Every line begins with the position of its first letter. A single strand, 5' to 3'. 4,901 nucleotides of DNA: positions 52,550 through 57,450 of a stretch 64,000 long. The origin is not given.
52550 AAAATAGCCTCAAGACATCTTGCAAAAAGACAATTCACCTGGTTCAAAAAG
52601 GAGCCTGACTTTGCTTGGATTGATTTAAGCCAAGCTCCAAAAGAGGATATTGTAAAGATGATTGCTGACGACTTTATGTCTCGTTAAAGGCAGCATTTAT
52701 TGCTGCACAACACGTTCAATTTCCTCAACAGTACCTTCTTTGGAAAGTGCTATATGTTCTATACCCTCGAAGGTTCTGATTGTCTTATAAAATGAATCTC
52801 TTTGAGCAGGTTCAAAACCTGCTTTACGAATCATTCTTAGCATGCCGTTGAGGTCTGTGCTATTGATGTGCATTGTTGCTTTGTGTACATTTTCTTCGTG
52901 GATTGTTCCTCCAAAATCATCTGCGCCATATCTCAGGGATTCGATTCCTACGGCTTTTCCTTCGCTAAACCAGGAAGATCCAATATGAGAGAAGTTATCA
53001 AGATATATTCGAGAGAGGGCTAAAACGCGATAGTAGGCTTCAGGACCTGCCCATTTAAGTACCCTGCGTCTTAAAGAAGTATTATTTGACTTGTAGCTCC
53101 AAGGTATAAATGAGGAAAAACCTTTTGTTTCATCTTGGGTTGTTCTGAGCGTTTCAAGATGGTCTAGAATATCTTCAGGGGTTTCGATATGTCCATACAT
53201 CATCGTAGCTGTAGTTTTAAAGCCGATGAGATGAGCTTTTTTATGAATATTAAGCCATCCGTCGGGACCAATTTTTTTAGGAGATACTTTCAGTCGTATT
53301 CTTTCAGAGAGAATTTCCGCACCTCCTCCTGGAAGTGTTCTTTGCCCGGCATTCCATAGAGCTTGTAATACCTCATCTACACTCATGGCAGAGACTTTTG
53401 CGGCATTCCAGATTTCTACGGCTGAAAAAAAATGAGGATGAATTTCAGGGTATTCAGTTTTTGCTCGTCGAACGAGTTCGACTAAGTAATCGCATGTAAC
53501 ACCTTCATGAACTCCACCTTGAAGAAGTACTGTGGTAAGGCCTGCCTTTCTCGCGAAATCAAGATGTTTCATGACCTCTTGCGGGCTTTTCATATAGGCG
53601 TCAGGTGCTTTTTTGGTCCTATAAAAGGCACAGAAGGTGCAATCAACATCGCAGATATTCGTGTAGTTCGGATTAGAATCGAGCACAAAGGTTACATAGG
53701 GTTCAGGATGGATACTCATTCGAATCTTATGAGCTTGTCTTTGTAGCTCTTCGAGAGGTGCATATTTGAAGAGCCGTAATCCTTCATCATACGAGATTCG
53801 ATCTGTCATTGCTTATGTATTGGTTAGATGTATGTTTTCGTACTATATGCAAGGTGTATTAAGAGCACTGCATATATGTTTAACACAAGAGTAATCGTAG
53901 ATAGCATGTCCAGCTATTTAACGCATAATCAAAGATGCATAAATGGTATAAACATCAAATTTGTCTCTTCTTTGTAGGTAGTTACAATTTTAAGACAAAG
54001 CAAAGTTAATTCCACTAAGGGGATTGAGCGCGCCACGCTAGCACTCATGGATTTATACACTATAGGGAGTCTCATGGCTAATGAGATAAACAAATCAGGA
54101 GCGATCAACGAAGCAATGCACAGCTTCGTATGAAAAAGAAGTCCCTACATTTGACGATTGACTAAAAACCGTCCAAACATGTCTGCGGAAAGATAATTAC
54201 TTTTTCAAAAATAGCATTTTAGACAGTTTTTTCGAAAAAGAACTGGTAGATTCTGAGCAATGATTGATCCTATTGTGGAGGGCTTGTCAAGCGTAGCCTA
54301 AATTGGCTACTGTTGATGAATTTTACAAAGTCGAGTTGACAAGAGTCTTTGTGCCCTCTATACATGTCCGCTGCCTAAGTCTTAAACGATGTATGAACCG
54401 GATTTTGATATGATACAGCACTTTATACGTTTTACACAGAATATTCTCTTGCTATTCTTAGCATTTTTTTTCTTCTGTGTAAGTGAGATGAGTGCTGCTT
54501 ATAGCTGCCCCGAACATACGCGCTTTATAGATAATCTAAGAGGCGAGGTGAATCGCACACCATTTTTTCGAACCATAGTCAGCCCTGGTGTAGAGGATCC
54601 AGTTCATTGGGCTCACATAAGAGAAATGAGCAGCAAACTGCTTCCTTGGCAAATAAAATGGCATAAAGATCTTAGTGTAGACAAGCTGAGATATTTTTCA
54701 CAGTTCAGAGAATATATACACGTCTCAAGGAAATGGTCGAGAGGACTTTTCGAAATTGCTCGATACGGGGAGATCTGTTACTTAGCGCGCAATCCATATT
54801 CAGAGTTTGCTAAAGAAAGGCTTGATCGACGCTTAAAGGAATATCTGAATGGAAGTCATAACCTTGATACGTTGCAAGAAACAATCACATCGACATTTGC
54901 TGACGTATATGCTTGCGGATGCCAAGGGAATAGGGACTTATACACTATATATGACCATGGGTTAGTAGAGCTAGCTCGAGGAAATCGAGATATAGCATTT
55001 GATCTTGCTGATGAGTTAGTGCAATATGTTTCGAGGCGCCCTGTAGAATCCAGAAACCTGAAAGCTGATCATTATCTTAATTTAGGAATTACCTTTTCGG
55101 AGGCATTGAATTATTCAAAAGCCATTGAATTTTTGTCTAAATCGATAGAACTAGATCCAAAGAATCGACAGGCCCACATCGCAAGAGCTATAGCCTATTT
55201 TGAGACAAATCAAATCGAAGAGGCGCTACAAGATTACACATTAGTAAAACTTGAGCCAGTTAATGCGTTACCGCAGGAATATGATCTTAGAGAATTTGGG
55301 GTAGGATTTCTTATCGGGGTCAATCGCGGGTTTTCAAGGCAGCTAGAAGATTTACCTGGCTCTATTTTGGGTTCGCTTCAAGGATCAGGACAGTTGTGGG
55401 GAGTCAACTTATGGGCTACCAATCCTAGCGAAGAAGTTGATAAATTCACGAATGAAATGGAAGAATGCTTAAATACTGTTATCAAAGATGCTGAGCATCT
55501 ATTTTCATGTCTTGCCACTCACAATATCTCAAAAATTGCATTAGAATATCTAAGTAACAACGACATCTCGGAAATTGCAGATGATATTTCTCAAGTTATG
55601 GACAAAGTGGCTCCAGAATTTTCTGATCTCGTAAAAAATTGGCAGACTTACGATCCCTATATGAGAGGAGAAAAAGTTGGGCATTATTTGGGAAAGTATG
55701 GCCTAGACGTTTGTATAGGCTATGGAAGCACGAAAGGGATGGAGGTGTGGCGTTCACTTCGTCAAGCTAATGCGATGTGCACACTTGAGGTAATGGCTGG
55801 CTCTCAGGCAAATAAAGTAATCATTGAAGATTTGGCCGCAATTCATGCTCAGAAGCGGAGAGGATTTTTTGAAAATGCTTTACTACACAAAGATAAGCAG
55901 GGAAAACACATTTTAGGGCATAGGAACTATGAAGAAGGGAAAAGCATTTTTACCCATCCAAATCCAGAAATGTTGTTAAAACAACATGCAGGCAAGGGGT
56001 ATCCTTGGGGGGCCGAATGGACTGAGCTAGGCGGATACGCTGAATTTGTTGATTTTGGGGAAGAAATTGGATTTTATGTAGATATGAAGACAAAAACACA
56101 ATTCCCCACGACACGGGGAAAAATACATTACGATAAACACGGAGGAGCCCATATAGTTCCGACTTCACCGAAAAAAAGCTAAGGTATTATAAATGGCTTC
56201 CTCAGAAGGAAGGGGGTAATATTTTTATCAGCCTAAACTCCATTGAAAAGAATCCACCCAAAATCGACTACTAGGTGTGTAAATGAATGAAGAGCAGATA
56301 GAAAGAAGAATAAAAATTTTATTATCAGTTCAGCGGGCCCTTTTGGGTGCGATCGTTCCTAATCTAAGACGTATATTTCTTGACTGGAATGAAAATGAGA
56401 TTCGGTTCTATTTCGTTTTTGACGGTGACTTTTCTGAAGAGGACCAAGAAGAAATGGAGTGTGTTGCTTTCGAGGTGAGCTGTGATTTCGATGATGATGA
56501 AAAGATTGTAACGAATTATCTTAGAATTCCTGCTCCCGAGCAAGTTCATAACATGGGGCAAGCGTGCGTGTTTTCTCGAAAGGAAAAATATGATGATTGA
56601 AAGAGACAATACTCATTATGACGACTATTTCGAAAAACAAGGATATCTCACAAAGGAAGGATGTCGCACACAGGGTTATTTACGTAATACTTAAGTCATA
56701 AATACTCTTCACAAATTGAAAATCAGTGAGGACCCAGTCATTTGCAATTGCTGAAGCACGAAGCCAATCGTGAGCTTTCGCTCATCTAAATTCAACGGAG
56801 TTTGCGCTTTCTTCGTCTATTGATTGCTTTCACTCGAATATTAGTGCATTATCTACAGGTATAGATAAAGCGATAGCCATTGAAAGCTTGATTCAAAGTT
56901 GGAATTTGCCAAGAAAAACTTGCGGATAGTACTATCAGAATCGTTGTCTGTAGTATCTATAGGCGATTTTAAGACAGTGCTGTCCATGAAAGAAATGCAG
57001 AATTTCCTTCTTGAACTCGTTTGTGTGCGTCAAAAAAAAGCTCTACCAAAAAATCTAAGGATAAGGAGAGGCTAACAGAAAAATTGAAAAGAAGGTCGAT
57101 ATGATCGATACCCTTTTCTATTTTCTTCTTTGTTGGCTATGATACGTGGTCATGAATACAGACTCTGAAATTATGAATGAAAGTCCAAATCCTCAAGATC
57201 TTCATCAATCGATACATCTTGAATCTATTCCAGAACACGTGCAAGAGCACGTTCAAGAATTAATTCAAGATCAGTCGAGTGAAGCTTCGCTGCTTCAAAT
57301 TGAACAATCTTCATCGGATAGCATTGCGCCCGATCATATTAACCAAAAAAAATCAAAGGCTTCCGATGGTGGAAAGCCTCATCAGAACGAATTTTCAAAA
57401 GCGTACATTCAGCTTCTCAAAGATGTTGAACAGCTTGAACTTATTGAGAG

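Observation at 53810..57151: Isolated toxin-immunity-like pair: secreted TPR protein with Ntox50-like C-terminus plus small acidic ORF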

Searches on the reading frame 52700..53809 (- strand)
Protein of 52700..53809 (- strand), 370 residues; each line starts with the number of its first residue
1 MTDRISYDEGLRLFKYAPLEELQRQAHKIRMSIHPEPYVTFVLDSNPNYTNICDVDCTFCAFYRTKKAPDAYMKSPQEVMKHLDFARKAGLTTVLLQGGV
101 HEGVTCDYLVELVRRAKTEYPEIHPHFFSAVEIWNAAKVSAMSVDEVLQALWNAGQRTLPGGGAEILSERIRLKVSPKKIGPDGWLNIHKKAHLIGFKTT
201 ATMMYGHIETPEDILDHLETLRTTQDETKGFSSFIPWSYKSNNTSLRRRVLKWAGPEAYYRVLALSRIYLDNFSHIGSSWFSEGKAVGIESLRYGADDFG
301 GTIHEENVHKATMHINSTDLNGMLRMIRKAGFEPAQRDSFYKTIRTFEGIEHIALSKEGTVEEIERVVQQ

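Call 3: search_protein_families(library=pfam, proteins=[window:52700-53809:-], max_evalue=1)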
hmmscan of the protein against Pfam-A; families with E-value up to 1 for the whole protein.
window:52700-53809:- (370 aa): 2 families
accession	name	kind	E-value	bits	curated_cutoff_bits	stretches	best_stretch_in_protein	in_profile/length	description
PF19288.4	CofH_C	-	1.4e-24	86.8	27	1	229-344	2-119/125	CofH/MqnC C-terminal region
PF04055.27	Radical_SAM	-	2.9e-19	70.3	29.5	1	48-220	2-165/166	Radical SAM superfamily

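Call 22: find_related_loci(query=window:52700-53809:-, collection=genome_contigs, flank=10000)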
Query window:52700-53809:- (370 aa) in genome_contigs; peptide patterns used: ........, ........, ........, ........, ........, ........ (x = any residue, [..] = any of these).
600 stretches matched a pattern (row limit reached: there are more); 582 encode a relative of the query (tblastn E <= 1e-3); the best 80 are kept; 80 distinct loci.
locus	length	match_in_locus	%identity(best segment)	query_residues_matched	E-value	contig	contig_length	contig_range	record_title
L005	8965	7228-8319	72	1-363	0e+0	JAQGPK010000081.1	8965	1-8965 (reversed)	MAG: Chlamydiia bacterium isolate RYN_637 scaffold_251820, whole genome shotgun sequence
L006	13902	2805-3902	69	2-367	0e+0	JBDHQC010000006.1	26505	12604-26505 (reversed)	MAG: Parachlamydiales bacterium isolate AS-MICRO-OLR.48 NODE_5969_length_26505_cov_3.780056, whole genome shotgun sequen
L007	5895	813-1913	67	1-367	0e+0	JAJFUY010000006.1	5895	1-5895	MAG: Chlamydiales bacterium isolate bin.577 k141_3250490, whole genome shotgun sequence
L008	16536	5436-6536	66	1-367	4e-177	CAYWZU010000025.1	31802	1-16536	MAG TPA_asm: uncultured bacterium isolate SRP262948_co1_5 genome assembly, contig: NODE_1261_length_31802_cov_7.686270,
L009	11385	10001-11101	67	1-367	7e-176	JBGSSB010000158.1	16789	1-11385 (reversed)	MAG: Chlamydiales bacterium isolate JTS-AC372 k141_4559520, whole genome shotgun sequence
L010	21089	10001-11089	65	1-363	2e-168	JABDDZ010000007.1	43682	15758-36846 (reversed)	MAG: Chlamydiae bacterium isolate BWMinHeated_Nextera20_MAG2 3300020904.a:Ga0207088_1009, whole genome shotgun sequence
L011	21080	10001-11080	65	4-363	2e-163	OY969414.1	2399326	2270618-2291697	MAG: uncultured Chlamydiales bacterium isolate MFD04463.bin.c.14 genome assembly, chromosome: 1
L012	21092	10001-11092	62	4-367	7e-160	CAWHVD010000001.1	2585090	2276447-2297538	MAG: uncultured Chlamydiales bacterium isolate MFD02416.bin.1.76 genome assembly, contig: contig_27032, whole genome sho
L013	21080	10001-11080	57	4-360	2e-146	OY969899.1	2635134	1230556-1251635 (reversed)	MAG: Parachlamydiales bacterium isolate MFD00082.bin.c.1 genome assembly, chromosome: 1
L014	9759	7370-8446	55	4-363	3e-138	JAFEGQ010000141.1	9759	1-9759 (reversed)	MAG: Verrucomicrobia bacterium isolate SZAS-4 LIN-477__141__length-9759, whole genome shotgun sequence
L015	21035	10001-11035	64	4-348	5e-156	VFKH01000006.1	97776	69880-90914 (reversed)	MAG: Parachlamydiales bacterium isolate Bin_61_76 c_000001624470, whole genome shotgun sequence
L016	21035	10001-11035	54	3-347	1e-128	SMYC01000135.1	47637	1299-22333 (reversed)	MAG: Acidobacteria bacterium isolate N075bin57 k141_806991, whole genome shotgun sequence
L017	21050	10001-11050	51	3-347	2e-124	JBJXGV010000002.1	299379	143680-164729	MAG: bacterium isolate F1F2.bin.167 k127_5122360, whole genome shotgun sequence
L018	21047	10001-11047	53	3-351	4e-124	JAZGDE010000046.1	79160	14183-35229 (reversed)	MAG: Bacteroidota bacterium isolate SCS3bin.36 SCS3bin.36_46, whole genome shotgun sequence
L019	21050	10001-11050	52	2-351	4e-124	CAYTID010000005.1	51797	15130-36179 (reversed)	MAG TPA_asm: uncultured Ignavibacteriaceae bacterium isolate SRP257756_co1_95 genome assembly, contig: NODE_317_length_5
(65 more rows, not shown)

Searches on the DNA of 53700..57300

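Call 41: search_rna_families(source=window, start=53700, end=57300, threshold=evalue, max_evalue=1)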
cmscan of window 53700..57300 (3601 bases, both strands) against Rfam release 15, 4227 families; matches with E-value up to 1: 2.
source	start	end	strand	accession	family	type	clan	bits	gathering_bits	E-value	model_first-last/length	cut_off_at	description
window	56846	56901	+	RF00119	C0299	Gene; sRNA;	-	21.2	40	0.88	1-79/79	no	C0299 RNA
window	53927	53996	-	RF01185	snR75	Gene; snRNA; snoRNA; CD-box;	CL00045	19.2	40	0.72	27-88/88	no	Small nucleolar RNA snR75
